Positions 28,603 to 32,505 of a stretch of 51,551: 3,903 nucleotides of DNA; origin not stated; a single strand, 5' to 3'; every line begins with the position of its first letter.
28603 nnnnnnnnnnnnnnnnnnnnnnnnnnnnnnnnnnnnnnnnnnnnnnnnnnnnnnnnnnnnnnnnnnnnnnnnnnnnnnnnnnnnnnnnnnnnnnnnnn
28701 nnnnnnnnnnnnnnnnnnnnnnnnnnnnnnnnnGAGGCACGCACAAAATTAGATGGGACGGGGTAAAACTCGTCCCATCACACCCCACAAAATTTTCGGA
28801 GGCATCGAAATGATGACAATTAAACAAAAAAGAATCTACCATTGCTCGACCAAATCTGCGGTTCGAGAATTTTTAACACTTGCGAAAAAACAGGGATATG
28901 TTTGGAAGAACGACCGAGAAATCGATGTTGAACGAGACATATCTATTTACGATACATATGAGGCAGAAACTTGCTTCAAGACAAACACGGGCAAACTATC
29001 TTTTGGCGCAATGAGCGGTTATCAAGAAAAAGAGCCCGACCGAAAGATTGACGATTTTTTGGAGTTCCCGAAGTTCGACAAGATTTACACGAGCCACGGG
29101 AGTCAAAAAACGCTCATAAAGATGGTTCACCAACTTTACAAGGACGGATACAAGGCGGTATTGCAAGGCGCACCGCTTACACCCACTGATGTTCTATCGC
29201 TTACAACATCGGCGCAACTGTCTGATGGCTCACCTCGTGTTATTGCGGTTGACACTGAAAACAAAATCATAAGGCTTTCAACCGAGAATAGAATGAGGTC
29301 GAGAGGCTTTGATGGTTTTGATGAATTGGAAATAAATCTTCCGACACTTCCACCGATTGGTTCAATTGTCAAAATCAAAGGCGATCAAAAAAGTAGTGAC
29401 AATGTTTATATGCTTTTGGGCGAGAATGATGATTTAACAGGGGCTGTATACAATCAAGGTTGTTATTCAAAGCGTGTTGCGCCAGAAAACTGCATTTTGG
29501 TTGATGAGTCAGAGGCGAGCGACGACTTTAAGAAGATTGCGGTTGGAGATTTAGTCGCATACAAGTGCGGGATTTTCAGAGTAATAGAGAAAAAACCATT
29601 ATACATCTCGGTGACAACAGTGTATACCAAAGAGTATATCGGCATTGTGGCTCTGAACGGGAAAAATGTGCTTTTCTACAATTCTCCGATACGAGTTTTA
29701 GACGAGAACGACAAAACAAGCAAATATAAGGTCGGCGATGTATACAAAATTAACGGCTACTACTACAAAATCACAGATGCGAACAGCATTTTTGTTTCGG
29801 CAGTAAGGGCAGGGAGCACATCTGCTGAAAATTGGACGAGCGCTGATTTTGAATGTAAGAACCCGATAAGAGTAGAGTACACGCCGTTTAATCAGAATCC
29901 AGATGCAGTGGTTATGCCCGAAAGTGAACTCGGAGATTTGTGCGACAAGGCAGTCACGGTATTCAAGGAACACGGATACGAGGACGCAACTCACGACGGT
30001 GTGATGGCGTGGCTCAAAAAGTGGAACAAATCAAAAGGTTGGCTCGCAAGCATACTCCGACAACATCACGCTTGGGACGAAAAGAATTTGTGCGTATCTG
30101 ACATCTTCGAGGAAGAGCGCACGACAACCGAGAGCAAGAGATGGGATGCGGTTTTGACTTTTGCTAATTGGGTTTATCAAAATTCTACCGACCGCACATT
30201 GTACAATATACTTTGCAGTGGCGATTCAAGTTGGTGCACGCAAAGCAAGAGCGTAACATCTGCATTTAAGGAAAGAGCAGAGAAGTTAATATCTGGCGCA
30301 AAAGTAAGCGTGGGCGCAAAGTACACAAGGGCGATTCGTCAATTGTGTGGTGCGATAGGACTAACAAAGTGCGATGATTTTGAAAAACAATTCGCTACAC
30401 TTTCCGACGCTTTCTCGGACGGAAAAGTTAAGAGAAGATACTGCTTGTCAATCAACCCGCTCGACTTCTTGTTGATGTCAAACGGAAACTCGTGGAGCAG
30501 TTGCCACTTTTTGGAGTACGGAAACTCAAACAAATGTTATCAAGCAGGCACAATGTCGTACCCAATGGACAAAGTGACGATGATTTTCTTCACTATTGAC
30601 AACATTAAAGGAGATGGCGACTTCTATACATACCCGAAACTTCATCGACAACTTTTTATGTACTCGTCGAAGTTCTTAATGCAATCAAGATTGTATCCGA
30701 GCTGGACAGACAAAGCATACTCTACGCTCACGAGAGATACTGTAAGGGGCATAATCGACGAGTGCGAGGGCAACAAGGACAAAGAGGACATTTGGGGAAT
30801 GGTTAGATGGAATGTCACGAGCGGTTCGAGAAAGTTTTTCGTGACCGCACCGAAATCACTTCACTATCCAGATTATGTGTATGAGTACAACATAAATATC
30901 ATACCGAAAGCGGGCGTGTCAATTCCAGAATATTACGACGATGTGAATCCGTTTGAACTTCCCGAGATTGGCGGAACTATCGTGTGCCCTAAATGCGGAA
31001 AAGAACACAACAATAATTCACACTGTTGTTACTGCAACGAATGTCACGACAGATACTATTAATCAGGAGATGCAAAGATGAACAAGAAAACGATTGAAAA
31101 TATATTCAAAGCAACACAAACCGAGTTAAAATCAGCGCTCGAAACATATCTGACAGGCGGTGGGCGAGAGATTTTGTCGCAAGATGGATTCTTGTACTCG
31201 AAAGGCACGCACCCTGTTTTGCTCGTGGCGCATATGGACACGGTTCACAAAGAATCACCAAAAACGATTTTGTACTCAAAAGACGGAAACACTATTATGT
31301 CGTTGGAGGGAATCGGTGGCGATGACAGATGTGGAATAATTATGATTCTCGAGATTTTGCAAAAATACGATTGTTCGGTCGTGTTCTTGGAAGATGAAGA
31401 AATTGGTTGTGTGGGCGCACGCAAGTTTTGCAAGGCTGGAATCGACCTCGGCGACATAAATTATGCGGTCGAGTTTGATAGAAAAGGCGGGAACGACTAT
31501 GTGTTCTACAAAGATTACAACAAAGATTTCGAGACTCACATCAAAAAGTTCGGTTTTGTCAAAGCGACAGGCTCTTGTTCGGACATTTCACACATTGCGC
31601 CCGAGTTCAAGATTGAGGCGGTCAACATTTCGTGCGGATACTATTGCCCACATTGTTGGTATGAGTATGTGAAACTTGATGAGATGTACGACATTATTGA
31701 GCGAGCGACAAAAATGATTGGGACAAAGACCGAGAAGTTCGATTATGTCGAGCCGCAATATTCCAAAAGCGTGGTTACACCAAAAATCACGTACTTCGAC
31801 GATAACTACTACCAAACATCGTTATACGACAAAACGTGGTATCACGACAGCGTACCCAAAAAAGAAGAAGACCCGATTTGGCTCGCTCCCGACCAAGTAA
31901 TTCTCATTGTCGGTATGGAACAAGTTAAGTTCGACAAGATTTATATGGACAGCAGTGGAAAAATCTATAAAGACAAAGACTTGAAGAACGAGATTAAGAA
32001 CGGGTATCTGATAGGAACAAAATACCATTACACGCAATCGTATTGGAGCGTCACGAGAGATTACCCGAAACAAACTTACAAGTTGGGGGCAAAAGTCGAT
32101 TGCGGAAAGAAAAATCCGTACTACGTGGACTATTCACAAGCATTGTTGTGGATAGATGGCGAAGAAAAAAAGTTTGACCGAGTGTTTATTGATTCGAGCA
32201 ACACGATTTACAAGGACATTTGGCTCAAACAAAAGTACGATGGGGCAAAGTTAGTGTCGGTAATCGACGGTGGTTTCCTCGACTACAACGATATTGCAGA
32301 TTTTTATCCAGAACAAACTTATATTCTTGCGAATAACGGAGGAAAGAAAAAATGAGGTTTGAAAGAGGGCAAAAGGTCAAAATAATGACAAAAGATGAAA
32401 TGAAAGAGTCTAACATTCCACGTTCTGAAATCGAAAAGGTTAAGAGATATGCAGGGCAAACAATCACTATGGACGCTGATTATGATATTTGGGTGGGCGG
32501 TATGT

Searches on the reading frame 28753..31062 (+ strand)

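Call 59: search_protein_families(library=phrogs, proteins=[window:28753-31062:+], max_evalue=0.00001)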
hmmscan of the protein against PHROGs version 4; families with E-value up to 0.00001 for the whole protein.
window:28753-31062:+ (769 aa): 1 family
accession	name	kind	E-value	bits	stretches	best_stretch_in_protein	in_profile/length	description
phrog_29713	-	unknown function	5.6e-06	26.1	0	560-764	186-384/623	-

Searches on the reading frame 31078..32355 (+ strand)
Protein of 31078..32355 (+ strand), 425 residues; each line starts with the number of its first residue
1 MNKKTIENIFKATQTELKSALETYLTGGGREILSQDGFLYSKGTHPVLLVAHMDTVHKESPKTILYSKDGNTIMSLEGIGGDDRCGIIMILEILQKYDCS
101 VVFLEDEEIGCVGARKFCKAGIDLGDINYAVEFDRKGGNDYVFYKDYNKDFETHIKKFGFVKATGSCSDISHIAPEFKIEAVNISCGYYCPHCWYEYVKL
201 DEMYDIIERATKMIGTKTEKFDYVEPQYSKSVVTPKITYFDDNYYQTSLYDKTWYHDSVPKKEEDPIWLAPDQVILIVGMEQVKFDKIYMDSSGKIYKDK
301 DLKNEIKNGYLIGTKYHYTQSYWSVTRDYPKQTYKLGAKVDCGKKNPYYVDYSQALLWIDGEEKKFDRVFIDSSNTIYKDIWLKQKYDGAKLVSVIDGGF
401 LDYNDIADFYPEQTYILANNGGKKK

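Call 59: search_protein_families(library=phrogs, proteins=[window:31078-32355:+], max_evalue=0.00001)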
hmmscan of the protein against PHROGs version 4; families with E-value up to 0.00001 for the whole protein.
window:31078-32355:+ (425 aa): 3 families
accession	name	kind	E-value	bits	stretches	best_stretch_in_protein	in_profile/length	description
phrog_34186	-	unknown function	7.3e-41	141.7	1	4-256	20-284/368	-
phrog_4191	-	other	1.5e-30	107.4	1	40-222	49-249/342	peptidase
phrog_21791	-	other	7.1e-14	53.2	1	1-200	2-234/348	peptidase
